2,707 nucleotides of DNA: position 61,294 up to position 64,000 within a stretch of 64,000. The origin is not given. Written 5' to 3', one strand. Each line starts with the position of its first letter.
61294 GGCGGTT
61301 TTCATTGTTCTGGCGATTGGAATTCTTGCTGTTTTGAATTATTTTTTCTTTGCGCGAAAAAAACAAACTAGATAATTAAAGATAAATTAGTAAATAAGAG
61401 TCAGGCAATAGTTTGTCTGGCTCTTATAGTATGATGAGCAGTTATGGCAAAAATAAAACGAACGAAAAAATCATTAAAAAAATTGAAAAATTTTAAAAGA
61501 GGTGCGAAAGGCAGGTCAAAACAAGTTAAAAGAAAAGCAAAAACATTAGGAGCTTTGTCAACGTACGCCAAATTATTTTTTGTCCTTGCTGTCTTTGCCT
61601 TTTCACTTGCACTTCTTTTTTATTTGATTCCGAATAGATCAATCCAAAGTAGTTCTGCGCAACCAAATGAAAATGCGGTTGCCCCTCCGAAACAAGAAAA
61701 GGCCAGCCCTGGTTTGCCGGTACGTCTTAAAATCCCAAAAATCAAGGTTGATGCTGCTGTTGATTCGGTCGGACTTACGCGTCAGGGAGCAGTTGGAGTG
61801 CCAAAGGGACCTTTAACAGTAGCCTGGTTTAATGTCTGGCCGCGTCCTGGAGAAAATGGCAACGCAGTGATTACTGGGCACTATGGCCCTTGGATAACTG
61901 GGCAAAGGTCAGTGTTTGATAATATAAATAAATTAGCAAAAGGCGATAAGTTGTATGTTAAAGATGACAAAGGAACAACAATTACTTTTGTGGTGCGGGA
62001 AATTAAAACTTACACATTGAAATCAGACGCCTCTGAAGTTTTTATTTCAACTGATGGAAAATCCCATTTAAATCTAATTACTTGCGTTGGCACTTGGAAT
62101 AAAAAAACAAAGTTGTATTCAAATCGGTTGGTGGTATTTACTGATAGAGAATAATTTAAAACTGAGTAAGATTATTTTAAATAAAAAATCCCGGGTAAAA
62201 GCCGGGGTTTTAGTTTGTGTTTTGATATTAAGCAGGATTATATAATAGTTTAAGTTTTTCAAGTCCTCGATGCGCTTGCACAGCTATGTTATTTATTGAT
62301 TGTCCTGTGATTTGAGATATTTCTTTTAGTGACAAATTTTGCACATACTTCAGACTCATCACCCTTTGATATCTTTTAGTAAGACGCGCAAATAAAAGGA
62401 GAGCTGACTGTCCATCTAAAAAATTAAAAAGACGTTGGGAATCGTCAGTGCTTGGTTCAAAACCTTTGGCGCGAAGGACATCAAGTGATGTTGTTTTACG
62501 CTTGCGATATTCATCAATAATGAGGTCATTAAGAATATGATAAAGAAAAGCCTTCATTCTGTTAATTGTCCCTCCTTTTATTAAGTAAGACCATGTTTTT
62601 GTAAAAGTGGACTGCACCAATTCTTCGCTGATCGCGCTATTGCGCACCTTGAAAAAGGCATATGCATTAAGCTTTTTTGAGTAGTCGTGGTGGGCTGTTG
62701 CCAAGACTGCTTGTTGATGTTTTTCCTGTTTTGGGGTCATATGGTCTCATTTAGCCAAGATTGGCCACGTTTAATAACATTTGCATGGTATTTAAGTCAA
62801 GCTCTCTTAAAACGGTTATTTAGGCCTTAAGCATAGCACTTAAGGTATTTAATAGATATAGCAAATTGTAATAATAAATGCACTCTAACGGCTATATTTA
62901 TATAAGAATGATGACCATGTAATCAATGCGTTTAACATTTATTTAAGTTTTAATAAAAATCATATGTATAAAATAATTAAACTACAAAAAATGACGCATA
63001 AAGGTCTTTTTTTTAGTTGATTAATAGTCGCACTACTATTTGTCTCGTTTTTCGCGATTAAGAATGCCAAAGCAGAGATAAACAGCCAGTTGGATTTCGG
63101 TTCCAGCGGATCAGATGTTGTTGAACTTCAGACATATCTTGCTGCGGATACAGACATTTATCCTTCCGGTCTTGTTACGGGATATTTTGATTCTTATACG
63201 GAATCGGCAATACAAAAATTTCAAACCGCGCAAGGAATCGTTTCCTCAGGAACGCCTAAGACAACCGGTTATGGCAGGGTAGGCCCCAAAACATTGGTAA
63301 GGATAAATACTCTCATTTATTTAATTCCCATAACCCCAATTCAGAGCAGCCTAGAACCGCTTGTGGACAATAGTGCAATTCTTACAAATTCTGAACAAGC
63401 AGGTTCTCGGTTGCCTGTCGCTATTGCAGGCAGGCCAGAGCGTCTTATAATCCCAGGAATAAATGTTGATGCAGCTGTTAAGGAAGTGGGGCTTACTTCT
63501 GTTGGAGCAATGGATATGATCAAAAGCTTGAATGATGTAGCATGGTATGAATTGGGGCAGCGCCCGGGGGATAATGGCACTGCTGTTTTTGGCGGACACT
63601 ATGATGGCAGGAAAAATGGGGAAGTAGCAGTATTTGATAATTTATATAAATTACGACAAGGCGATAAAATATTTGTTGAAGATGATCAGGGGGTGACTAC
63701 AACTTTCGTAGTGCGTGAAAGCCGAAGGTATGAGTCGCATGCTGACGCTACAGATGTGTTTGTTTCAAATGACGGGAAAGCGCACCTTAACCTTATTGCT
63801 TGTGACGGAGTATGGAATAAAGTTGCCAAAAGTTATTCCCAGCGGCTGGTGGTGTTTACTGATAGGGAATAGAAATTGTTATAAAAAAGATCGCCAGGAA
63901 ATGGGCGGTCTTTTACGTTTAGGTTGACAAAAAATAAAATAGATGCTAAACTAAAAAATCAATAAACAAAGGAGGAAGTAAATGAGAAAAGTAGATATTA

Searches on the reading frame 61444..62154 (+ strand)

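Call 57: search_protein_families(library=pfam, max_evalue=0.001, proteins=[window:61444-62154:+])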
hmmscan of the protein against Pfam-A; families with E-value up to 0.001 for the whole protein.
window:61444-62154:+ (236 aa): 1 family
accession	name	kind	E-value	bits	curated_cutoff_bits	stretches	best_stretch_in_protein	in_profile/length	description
PF04203.18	Sortase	-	1.8e-22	79.8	26.6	1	95-235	1-124/125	Sortase domain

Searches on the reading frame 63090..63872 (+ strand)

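Call 57: search_protein_families(library=pfam, max_evalue=0.001, proteins=[window:63090-63872:+])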
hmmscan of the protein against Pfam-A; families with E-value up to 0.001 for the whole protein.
window:63090-63872:+ (260 aa): 2 families
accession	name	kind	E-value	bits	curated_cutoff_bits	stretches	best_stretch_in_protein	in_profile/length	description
PF04203.18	Sortase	-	4.7e-21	75.3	26.6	1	120-259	2-124/125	Sortase domain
PF01471.23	PG_binding_1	-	6.7e-10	39.4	23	1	6-54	1-47/57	Putative peptidoglycan binding domain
